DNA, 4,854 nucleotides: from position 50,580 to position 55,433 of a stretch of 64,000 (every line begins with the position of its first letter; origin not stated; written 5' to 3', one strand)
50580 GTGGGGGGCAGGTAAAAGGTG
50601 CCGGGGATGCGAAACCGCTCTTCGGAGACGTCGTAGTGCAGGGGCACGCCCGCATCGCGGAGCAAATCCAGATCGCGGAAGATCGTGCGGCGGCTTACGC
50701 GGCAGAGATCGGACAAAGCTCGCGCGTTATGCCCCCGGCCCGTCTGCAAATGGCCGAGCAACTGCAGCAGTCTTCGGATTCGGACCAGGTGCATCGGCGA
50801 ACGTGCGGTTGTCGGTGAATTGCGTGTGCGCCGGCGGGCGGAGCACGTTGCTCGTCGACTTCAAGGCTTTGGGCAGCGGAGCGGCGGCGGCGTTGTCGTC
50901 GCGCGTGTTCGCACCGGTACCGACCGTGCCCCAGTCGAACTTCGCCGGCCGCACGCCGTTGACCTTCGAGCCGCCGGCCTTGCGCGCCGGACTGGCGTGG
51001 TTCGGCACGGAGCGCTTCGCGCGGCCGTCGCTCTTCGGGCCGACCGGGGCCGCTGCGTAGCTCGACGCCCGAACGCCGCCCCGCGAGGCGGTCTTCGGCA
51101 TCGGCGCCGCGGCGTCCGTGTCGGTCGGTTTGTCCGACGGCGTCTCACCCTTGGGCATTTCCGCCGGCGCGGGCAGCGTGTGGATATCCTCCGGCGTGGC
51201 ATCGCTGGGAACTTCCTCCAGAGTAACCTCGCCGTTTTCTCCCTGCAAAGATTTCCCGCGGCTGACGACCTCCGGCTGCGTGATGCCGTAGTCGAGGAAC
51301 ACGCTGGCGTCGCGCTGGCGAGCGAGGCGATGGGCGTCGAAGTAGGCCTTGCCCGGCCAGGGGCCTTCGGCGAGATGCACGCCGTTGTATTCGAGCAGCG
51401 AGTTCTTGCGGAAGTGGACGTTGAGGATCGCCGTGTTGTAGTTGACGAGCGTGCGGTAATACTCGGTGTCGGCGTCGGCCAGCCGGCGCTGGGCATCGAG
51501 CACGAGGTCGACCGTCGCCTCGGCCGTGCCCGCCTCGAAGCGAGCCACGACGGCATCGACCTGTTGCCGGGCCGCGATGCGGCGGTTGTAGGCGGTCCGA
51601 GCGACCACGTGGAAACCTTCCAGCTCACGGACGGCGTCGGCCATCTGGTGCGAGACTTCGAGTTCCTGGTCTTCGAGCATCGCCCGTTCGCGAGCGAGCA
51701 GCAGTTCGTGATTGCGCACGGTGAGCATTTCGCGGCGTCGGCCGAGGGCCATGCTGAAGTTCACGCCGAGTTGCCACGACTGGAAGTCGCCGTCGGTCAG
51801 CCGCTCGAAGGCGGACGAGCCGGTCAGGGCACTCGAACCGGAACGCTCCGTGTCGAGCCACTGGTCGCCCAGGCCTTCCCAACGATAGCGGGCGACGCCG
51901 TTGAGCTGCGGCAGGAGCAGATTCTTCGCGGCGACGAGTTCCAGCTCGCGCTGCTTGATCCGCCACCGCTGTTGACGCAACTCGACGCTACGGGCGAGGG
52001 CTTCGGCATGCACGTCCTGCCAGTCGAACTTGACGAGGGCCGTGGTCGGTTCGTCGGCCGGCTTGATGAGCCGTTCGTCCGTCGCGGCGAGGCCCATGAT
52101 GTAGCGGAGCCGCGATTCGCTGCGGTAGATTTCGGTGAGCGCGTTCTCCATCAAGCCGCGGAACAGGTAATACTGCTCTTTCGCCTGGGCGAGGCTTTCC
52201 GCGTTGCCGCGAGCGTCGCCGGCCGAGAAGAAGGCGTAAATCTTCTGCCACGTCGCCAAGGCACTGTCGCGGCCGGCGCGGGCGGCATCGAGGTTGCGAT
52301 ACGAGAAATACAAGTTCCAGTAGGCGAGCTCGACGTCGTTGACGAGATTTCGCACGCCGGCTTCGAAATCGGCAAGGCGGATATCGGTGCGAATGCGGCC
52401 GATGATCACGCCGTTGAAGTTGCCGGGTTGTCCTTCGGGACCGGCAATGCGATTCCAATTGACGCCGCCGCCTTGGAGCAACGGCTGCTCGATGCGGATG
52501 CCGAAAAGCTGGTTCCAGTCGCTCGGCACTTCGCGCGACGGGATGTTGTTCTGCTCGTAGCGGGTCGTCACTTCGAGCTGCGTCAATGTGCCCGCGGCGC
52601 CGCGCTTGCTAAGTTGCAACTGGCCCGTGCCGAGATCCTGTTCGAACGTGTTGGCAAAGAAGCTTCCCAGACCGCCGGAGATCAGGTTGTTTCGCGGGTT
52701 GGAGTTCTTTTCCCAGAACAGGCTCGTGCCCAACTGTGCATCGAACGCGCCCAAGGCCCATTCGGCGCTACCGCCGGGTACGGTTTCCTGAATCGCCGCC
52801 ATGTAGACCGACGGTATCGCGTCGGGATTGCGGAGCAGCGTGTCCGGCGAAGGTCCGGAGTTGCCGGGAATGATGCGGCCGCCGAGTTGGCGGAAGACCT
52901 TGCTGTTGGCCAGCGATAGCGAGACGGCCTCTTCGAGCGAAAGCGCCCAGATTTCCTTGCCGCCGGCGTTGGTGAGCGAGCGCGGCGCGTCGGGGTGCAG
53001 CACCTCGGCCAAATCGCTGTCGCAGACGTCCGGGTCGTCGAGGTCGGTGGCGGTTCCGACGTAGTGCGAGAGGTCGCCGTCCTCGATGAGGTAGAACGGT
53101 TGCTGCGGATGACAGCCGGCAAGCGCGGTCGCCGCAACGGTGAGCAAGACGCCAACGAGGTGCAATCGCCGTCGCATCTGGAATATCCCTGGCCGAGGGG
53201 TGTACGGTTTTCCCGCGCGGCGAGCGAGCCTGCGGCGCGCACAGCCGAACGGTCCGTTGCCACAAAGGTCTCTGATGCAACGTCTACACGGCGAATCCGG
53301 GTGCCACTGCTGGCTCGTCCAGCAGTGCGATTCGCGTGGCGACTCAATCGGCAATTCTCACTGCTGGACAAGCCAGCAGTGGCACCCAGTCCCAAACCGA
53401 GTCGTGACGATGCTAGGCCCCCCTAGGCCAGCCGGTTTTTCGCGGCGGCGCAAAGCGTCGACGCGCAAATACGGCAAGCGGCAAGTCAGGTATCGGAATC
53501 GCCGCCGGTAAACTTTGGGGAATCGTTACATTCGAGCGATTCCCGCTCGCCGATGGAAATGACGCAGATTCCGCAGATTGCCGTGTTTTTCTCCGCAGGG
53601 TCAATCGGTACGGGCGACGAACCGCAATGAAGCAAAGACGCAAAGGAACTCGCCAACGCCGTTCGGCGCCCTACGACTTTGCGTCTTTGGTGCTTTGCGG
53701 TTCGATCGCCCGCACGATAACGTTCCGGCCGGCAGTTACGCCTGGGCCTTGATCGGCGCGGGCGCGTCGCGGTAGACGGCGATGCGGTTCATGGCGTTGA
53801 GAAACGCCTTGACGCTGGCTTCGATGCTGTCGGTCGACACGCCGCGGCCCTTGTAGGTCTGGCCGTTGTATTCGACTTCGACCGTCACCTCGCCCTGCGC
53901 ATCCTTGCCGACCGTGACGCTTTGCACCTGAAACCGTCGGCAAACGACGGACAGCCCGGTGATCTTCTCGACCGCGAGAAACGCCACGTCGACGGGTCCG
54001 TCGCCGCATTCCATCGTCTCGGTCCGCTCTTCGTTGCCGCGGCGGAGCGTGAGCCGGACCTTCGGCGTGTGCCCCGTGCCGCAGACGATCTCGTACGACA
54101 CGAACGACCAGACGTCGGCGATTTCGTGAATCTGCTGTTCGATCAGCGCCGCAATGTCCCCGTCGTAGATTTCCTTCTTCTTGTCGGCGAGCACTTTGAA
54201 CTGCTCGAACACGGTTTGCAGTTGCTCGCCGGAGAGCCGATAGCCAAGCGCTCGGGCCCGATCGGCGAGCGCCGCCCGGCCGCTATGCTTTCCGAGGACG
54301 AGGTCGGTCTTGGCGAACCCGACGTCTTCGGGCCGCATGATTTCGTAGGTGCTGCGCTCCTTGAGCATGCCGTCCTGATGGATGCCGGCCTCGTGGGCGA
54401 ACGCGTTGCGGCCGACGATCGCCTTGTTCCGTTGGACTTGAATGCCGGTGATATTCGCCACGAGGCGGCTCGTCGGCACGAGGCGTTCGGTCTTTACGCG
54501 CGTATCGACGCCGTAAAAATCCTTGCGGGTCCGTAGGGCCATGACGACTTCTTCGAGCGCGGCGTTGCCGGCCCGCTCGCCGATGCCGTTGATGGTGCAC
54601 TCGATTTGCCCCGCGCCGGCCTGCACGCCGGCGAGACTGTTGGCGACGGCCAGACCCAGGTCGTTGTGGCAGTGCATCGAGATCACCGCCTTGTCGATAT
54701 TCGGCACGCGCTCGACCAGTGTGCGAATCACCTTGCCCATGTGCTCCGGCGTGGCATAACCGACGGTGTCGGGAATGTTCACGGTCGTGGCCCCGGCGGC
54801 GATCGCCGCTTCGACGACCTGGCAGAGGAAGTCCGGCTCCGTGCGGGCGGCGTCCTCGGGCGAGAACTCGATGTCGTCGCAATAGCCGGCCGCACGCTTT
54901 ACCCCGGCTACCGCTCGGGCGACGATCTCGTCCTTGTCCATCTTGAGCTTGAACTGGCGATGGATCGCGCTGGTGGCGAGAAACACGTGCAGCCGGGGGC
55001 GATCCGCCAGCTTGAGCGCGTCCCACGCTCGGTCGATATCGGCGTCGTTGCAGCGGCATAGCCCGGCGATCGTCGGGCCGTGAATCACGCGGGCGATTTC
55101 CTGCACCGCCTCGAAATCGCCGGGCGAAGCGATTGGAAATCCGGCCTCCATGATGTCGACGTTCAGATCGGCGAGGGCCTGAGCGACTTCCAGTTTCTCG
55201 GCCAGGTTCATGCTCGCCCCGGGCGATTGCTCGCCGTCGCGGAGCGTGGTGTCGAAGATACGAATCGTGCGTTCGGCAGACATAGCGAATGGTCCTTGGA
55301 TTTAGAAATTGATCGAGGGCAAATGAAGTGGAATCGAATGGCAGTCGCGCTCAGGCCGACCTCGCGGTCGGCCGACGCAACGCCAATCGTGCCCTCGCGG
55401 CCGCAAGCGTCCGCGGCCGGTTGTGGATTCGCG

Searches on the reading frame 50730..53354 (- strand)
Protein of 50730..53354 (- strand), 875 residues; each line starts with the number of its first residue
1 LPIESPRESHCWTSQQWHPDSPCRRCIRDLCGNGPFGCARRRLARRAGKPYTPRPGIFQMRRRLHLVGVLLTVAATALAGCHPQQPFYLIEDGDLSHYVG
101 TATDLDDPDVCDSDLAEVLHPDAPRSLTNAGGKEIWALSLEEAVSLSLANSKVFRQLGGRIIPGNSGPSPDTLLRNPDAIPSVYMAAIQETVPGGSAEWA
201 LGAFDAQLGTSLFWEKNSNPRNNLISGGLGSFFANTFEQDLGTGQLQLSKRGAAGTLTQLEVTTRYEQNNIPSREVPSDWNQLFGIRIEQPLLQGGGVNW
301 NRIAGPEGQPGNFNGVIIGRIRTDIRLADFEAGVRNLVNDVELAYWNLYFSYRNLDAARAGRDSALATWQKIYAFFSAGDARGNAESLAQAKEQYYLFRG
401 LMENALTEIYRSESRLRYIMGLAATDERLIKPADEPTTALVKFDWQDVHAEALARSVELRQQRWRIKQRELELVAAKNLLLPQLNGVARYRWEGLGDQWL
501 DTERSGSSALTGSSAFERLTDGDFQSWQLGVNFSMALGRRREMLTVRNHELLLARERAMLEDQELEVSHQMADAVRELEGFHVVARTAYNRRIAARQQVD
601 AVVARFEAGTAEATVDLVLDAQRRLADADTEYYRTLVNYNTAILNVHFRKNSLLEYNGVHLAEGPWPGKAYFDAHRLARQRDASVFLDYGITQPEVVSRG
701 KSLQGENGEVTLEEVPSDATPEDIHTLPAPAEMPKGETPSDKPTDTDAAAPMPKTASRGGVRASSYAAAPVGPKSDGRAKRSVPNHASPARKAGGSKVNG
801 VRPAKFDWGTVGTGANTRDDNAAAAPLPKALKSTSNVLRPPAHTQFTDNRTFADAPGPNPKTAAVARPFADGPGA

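Call 98: search_protein_families(library=pfam, proteins=[window:50730-53354:-], max_evalue=0.00001)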
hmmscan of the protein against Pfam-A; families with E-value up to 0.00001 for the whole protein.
window:50730-53354:- (875 aa): 1 family
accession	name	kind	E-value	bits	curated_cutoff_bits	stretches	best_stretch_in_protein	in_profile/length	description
PF02321.23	OEP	-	1.2e-22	81.1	22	2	446-645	2-181/187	Outer membrane efflux protein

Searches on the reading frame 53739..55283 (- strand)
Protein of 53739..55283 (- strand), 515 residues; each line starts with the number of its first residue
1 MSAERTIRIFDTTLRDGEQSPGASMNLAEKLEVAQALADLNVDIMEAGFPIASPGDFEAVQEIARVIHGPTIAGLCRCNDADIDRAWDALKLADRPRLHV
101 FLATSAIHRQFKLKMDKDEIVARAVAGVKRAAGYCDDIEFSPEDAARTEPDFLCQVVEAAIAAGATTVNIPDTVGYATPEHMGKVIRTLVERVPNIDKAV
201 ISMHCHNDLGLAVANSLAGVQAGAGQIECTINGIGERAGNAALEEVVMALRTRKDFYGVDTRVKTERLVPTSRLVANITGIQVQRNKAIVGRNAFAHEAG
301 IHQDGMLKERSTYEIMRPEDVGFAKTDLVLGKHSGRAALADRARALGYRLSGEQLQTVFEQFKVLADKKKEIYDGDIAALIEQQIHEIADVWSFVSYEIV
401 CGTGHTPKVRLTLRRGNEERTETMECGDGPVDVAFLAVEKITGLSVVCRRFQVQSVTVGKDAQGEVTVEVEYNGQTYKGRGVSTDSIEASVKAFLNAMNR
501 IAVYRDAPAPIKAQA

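Call 98: search_protein_families(library=pfam, proteins=[window:53739-55283:-], max_evalue=0.00001)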
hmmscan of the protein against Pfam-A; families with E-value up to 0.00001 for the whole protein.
window:53739-55283:- (515 aa): 3 families
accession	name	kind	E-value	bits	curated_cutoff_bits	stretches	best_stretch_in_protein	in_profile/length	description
PF00682.25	HMGL-like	-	1.8e-98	329.5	29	1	7-275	2-260/260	HMGL-like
PF22617.1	HCS_D2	-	2.9e-32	111.3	27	1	289-370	1-82/82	Homocitrate synthase post-HMGL domain-like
PF08502.15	LeuA_dimer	-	4.7e-30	104.6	24.9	1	371-501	1-130/131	LeuA allosteric (dimerisation) domain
